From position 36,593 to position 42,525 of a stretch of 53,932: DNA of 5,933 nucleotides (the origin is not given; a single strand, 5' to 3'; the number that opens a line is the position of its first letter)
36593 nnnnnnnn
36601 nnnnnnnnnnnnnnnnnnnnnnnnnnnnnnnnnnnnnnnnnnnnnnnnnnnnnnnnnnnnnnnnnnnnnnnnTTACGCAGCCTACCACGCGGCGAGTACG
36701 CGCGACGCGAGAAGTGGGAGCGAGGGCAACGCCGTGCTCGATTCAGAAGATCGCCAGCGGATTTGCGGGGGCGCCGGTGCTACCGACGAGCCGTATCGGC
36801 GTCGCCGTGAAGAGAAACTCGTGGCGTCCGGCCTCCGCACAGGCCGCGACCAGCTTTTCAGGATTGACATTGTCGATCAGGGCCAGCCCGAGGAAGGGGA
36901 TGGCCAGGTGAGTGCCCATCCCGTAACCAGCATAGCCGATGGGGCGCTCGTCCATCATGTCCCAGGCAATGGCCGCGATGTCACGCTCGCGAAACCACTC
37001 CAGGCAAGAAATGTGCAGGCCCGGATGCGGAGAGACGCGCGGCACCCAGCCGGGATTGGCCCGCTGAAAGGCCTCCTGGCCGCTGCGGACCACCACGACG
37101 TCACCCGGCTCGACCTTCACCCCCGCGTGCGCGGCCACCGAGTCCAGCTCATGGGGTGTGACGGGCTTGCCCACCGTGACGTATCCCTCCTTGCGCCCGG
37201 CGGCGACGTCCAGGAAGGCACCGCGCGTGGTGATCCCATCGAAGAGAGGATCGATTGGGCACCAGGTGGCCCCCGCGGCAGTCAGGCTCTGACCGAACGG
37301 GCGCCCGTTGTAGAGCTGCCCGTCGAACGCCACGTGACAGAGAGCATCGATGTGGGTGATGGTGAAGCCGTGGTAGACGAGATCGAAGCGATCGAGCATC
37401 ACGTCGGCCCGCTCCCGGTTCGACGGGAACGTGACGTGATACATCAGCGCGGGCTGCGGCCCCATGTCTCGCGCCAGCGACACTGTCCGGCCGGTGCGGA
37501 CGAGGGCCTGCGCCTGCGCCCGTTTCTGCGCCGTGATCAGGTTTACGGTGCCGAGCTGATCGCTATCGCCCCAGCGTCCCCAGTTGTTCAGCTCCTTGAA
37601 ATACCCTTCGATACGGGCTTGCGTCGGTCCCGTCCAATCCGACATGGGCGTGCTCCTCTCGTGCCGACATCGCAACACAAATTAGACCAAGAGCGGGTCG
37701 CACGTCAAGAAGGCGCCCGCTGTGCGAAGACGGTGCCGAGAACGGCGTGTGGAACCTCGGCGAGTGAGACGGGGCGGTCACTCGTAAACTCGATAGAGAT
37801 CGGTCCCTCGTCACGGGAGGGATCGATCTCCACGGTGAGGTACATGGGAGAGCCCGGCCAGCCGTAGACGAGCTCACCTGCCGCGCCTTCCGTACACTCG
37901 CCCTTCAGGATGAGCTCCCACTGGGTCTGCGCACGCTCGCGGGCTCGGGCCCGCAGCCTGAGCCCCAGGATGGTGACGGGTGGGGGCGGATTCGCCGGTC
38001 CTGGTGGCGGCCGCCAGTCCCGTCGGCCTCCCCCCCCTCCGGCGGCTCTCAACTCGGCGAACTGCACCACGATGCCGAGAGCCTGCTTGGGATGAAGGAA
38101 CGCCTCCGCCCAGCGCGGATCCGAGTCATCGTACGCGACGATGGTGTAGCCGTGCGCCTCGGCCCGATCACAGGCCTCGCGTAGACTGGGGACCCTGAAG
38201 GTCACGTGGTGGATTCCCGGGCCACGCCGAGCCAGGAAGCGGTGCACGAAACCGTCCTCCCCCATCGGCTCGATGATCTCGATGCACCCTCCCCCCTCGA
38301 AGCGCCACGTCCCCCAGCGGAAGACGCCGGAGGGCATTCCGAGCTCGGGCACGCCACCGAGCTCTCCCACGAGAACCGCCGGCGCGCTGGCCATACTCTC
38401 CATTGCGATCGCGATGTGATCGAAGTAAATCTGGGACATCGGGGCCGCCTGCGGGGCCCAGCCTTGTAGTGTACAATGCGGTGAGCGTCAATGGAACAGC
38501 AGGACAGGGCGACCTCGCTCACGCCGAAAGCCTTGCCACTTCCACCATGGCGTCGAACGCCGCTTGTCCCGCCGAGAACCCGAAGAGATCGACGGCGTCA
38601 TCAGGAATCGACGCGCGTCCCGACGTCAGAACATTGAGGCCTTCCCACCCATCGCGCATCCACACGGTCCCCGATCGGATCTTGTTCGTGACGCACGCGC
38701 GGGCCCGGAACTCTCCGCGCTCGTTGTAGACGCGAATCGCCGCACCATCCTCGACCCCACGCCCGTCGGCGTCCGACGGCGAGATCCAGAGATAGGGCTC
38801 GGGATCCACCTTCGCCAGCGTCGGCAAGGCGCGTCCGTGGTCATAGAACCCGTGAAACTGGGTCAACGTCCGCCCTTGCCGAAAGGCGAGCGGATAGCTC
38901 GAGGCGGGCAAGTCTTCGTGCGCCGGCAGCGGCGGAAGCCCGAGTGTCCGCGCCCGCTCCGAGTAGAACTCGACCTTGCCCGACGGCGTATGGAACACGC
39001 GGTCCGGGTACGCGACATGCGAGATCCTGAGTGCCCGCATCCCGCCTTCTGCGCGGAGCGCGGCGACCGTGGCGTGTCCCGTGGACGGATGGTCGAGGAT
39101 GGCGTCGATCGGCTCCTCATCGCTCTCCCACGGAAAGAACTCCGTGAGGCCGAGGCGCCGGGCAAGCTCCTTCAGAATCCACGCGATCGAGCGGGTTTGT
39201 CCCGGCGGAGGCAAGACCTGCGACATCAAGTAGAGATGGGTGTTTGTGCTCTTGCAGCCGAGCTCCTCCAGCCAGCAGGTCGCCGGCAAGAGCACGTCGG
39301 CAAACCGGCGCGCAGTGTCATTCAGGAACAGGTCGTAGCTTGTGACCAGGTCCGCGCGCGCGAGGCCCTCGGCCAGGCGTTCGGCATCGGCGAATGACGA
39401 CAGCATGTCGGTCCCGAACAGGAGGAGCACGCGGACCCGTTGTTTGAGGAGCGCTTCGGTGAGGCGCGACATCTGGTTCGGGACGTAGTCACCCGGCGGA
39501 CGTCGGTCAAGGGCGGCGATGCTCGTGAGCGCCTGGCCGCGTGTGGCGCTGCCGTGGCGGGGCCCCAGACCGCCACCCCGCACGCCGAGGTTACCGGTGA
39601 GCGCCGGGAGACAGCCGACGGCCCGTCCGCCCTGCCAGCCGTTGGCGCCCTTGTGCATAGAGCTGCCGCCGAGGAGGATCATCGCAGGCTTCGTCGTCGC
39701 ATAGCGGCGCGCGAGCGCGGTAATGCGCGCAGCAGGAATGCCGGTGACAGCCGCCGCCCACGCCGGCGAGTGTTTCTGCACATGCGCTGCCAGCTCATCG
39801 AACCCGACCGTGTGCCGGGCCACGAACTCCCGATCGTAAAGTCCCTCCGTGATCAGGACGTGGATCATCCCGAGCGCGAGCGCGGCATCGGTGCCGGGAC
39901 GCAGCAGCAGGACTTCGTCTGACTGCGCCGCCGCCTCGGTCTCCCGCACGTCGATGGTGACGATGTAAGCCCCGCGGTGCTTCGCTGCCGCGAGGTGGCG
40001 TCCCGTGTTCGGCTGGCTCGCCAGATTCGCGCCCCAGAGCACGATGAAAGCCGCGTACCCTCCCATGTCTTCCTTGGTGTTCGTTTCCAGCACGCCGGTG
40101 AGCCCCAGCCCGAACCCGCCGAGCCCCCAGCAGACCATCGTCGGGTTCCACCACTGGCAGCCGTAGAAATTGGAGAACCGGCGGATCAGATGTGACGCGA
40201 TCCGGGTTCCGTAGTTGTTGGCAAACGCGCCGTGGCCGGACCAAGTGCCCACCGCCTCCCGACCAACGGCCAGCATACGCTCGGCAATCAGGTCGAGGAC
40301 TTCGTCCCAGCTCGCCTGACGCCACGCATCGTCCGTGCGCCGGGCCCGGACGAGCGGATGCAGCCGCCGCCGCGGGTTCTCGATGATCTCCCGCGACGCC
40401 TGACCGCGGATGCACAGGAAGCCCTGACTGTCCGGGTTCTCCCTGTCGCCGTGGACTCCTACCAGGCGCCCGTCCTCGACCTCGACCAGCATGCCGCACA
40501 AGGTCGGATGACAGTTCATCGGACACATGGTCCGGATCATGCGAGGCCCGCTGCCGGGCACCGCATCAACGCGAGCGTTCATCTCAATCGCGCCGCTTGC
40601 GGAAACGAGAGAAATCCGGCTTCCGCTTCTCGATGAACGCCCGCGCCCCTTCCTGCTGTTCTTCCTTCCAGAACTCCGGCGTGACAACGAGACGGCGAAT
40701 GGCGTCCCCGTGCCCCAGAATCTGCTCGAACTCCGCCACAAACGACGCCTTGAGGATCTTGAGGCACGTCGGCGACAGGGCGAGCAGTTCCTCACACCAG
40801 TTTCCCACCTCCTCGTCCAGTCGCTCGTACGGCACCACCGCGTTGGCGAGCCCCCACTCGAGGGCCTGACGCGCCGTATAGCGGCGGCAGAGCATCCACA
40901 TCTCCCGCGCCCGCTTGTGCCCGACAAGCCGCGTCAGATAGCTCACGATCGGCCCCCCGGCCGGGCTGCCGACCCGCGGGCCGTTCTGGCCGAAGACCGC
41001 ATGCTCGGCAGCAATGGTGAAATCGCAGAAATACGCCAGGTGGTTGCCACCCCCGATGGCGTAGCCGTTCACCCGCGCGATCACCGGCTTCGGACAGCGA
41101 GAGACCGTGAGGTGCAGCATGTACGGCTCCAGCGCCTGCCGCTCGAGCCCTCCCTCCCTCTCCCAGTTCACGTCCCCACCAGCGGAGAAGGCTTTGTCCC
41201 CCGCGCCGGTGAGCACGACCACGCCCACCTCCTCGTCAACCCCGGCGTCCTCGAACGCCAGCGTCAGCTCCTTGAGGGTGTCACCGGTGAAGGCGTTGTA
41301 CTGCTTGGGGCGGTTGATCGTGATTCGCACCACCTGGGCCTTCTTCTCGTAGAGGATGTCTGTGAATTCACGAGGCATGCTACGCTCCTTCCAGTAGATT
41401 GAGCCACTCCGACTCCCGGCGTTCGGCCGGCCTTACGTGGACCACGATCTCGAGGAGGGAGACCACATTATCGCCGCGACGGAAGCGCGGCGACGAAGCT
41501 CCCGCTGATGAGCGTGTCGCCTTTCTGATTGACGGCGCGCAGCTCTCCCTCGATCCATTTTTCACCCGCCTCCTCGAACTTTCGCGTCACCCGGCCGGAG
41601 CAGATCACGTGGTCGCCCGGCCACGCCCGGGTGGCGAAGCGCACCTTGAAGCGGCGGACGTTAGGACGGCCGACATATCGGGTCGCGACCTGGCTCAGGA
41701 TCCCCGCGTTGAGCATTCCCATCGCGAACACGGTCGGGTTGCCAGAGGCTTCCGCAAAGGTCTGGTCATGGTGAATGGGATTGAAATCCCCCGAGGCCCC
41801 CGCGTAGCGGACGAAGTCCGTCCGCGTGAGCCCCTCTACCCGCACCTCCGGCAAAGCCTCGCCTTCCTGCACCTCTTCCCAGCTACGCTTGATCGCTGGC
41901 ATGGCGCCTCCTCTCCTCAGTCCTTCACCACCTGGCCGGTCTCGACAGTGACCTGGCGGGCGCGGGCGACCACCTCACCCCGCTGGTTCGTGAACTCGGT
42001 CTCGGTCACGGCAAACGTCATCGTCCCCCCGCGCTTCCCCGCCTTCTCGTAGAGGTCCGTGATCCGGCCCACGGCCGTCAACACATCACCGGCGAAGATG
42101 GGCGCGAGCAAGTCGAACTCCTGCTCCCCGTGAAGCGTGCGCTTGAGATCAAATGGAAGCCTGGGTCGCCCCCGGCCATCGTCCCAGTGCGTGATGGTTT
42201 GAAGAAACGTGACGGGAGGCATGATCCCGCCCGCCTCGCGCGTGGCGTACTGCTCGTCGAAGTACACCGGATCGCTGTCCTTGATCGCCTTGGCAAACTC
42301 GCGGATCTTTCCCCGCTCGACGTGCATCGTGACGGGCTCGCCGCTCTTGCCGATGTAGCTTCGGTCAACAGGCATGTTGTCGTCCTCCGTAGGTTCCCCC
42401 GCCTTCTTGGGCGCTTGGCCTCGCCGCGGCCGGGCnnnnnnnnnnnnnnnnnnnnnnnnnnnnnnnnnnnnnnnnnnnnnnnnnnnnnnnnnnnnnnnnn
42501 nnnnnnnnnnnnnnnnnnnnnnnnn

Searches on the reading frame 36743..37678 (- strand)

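Call 24: search_protein_families(library=pfam, proteins=[window:36743-37678:-], max_evalue=0.00001)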
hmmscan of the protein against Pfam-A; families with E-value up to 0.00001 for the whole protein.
window:36743-37678:- (311 aa): 1 family
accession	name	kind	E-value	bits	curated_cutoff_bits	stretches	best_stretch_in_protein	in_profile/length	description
PF04199.19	Cyclase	-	3e-14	53.9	23.1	1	96-242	20-138/142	Putative cyclase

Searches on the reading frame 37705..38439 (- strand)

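Call 24: search_protein_families(library=pfam, proteins=[window:37705-38439:-], max_evalue=0.00001)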
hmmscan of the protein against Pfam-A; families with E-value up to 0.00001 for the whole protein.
window:37705-38439:- (244 aa): 1 family
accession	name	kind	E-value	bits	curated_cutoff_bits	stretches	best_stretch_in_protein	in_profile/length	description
PF13669.12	Glyoxalase_4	-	4.3e-10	40.3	27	1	7-102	1-95/109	Glyoxalase/Bleomycin resistance protein/Dioxygenase superfamily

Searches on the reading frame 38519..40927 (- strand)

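Call 24: search_protein_families(library=pfam, proteins=[window:38519-40927:-], max_evalue=0.00001)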
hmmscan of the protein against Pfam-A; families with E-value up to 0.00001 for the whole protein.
window:38519-40927:- (802 aa): 3 families
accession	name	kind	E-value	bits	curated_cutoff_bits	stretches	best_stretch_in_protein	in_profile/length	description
PF00384.28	Molybdopterin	-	9.2e-40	137.2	24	1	190-590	4-352/353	Molybdopterin oxidoreductase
PF01568.27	Molydop_binding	-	2.9e-20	72.8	26.8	1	681-770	2-95/110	Molydopterin dinucleotide binding domain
PF04879.21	Molybdop_Fe4S4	-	7.7e-13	48.7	22.7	1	131-184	4-55/55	Molybdopterin oxidoreductase Fe4S4 domain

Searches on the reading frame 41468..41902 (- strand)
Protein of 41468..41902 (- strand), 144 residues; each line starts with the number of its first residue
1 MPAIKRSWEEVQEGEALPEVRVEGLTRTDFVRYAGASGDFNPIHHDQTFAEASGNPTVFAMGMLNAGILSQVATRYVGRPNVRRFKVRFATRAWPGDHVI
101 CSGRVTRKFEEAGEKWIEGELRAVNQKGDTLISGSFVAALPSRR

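Call 24: search_protein_families(library=pfam, proteins=[window:41468-41902:-], max_evalue=0.00001)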
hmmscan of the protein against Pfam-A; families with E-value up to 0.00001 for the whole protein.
window:41468-41902:- (144 aa): 1 family
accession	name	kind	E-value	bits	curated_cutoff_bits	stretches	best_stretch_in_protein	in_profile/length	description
PF01575.25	MaoC_dehydratas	-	6e-15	55.4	27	1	25-108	18-104/123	MaoC like domain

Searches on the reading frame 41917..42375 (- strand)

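Call 24: search_protein_families(library=pfam, proteins=[window:41917-42375:-], max_evalue=0.00001)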
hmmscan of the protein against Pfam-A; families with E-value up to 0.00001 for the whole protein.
window:41917-42375:- (152 aa): 2 families
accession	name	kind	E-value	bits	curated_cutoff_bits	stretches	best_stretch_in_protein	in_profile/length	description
PF13452.11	FAS1_DH_region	-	8.7e-31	107.2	22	1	7-138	2-131/132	FAS1-like, dehydratase domain region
PF22622.2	MFE-2_hydrat-2_N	-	1.9e-06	28.2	27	1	68-141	55-124/130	MFE-2 hydratase 2 N-terminal domain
